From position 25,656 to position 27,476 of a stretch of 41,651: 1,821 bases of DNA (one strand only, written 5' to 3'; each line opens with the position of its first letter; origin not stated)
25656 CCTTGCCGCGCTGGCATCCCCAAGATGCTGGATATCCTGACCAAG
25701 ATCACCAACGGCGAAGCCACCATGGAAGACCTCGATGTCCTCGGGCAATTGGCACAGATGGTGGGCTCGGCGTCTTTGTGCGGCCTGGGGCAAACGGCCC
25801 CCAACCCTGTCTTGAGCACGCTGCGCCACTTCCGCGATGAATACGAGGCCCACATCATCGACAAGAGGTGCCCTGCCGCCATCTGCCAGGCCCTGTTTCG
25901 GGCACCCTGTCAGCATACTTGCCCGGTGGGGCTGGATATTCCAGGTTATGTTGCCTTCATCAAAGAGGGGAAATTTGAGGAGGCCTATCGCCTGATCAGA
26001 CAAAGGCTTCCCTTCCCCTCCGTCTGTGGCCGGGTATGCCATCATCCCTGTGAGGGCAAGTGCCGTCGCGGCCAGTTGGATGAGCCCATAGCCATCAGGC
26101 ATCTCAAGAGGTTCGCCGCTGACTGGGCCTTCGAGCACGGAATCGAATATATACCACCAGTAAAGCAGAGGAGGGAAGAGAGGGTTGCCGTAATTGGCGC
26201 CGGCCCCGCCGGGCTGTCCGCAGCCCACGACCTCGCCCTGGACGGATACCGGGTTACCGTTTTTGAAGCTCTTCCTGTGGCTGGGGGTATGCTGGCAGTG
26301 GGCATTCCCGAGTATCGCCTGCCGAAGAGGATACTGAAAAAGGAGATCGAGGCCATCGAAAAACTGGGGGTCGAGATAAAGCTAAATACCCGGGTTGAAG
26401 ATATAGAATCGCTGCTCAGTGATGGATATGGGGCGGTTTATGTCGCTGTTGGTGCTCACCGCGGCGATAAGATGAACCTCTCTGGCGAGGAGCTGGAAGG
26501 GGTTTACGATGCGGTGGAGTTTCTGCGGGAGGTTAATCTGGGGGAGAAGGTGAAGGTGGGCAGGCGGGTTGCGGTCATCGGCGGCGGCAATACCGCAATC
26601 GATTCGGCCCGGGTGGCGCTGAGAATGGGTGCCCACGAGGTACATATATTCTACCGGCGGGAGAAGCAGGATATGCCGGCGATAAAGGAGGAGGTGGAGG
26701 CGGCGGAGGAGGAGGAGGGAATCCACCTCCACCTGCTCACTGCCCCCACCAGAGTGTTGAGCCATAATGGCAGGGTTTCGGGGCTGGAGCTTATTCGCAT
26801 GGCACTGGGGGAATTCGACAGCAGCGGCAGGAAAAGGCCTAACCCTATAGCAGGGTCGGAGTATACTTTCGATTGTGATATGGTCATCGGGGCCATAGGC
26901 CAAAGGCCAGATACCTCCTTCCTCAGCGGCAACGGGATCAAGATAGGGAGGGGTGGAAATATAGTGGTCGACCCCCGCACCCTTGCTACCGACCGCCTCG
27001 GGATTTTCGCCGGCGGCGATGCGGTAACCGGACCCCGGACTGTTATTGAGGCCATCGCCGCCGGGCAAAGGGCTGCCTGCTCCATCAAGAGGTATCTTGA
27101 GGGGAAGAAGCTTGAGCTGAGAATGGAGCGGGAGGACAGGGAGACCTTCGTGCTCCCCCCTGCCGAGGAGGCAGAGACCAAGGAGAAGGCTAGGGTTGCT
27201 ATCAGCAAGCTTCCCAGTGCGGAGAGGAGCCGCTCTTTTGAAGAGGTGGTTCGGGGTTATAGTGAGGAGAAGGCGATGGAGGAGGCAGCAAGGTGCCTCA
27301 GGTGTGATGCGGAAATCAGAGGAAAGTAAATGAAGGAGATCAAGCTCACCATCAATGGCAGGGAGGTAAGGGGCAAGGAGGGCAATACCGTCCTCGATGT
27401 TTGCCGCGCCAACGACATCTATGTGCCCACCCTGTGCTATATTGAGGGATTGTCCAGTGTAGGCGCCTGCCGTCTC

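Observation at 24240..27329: [NiFe] hydrogenase diaphorase subunit is a NuoF/HoxF - GltD/NfnB-like fusion with two nucleotide sites in one 1029-aa protein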

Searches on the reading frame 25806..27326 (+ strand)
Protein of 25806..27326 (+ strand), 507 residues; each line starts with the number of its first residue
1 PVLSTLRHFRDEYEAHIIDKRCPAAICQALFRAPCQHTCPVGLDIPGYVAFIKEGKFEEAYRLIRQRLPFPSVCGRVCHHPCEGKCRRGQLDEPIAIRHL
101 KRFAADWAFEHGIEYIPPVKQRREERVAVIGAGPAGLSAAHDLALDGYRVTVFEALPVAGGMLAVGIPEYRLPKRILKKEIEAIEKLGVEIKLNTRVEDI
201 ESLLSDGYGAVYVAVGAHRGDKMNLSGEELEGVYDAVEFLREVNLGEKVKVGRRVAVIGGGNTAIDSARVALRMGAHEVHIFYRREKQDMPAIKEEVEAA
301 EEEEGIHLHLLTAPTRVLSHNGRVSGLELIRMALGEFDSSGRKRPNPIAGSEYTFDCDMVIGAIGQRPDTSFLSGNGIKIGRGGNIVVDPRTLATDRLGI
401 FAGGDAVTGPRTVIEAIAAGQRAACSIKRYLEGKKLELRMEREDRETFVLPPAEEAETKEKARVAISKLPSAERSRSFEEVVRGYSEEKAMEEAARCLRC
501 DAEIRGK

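Call 24: search_solved_structures(query=window:25806-27326:+, max_evalue=1e-80, show_alignments=5)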
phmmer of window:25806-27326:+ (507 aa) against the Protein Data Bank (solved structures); distinct sequences matched with E-value up to 1e-80: 6.
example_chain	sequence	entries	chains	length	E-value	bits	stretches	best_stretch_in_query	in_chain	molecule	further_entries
9bov_A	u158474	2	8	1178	1.1e-128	433.5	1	32-501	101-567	Molybdopterin oxidoreductase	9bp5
9n5u_A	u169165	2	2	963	1.8e-118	399.8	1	33-437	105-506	NfnA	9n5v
8oh5_C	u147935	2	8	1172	1.9e-116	393.2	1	31-501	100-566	Formate dehydrogenase-O, major subunit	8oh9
4ylf_B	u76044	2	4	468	1.6e-111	376.9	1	34-434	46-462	Dihydropyrimidine dehydrogenase subunit A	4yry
5jca_L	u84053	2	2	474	5.3e-97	329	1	33-434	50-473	NADH-dependent Ferredoxin:NADP Oxidoreductase (NfnI) subunit alpha | NADH-dependent Ferredoxin:NADP Oxidoreductase subunit alpha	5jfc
5vj7_A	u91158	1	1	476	2.5e-86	293.8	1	33-434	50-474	Oxidoreductase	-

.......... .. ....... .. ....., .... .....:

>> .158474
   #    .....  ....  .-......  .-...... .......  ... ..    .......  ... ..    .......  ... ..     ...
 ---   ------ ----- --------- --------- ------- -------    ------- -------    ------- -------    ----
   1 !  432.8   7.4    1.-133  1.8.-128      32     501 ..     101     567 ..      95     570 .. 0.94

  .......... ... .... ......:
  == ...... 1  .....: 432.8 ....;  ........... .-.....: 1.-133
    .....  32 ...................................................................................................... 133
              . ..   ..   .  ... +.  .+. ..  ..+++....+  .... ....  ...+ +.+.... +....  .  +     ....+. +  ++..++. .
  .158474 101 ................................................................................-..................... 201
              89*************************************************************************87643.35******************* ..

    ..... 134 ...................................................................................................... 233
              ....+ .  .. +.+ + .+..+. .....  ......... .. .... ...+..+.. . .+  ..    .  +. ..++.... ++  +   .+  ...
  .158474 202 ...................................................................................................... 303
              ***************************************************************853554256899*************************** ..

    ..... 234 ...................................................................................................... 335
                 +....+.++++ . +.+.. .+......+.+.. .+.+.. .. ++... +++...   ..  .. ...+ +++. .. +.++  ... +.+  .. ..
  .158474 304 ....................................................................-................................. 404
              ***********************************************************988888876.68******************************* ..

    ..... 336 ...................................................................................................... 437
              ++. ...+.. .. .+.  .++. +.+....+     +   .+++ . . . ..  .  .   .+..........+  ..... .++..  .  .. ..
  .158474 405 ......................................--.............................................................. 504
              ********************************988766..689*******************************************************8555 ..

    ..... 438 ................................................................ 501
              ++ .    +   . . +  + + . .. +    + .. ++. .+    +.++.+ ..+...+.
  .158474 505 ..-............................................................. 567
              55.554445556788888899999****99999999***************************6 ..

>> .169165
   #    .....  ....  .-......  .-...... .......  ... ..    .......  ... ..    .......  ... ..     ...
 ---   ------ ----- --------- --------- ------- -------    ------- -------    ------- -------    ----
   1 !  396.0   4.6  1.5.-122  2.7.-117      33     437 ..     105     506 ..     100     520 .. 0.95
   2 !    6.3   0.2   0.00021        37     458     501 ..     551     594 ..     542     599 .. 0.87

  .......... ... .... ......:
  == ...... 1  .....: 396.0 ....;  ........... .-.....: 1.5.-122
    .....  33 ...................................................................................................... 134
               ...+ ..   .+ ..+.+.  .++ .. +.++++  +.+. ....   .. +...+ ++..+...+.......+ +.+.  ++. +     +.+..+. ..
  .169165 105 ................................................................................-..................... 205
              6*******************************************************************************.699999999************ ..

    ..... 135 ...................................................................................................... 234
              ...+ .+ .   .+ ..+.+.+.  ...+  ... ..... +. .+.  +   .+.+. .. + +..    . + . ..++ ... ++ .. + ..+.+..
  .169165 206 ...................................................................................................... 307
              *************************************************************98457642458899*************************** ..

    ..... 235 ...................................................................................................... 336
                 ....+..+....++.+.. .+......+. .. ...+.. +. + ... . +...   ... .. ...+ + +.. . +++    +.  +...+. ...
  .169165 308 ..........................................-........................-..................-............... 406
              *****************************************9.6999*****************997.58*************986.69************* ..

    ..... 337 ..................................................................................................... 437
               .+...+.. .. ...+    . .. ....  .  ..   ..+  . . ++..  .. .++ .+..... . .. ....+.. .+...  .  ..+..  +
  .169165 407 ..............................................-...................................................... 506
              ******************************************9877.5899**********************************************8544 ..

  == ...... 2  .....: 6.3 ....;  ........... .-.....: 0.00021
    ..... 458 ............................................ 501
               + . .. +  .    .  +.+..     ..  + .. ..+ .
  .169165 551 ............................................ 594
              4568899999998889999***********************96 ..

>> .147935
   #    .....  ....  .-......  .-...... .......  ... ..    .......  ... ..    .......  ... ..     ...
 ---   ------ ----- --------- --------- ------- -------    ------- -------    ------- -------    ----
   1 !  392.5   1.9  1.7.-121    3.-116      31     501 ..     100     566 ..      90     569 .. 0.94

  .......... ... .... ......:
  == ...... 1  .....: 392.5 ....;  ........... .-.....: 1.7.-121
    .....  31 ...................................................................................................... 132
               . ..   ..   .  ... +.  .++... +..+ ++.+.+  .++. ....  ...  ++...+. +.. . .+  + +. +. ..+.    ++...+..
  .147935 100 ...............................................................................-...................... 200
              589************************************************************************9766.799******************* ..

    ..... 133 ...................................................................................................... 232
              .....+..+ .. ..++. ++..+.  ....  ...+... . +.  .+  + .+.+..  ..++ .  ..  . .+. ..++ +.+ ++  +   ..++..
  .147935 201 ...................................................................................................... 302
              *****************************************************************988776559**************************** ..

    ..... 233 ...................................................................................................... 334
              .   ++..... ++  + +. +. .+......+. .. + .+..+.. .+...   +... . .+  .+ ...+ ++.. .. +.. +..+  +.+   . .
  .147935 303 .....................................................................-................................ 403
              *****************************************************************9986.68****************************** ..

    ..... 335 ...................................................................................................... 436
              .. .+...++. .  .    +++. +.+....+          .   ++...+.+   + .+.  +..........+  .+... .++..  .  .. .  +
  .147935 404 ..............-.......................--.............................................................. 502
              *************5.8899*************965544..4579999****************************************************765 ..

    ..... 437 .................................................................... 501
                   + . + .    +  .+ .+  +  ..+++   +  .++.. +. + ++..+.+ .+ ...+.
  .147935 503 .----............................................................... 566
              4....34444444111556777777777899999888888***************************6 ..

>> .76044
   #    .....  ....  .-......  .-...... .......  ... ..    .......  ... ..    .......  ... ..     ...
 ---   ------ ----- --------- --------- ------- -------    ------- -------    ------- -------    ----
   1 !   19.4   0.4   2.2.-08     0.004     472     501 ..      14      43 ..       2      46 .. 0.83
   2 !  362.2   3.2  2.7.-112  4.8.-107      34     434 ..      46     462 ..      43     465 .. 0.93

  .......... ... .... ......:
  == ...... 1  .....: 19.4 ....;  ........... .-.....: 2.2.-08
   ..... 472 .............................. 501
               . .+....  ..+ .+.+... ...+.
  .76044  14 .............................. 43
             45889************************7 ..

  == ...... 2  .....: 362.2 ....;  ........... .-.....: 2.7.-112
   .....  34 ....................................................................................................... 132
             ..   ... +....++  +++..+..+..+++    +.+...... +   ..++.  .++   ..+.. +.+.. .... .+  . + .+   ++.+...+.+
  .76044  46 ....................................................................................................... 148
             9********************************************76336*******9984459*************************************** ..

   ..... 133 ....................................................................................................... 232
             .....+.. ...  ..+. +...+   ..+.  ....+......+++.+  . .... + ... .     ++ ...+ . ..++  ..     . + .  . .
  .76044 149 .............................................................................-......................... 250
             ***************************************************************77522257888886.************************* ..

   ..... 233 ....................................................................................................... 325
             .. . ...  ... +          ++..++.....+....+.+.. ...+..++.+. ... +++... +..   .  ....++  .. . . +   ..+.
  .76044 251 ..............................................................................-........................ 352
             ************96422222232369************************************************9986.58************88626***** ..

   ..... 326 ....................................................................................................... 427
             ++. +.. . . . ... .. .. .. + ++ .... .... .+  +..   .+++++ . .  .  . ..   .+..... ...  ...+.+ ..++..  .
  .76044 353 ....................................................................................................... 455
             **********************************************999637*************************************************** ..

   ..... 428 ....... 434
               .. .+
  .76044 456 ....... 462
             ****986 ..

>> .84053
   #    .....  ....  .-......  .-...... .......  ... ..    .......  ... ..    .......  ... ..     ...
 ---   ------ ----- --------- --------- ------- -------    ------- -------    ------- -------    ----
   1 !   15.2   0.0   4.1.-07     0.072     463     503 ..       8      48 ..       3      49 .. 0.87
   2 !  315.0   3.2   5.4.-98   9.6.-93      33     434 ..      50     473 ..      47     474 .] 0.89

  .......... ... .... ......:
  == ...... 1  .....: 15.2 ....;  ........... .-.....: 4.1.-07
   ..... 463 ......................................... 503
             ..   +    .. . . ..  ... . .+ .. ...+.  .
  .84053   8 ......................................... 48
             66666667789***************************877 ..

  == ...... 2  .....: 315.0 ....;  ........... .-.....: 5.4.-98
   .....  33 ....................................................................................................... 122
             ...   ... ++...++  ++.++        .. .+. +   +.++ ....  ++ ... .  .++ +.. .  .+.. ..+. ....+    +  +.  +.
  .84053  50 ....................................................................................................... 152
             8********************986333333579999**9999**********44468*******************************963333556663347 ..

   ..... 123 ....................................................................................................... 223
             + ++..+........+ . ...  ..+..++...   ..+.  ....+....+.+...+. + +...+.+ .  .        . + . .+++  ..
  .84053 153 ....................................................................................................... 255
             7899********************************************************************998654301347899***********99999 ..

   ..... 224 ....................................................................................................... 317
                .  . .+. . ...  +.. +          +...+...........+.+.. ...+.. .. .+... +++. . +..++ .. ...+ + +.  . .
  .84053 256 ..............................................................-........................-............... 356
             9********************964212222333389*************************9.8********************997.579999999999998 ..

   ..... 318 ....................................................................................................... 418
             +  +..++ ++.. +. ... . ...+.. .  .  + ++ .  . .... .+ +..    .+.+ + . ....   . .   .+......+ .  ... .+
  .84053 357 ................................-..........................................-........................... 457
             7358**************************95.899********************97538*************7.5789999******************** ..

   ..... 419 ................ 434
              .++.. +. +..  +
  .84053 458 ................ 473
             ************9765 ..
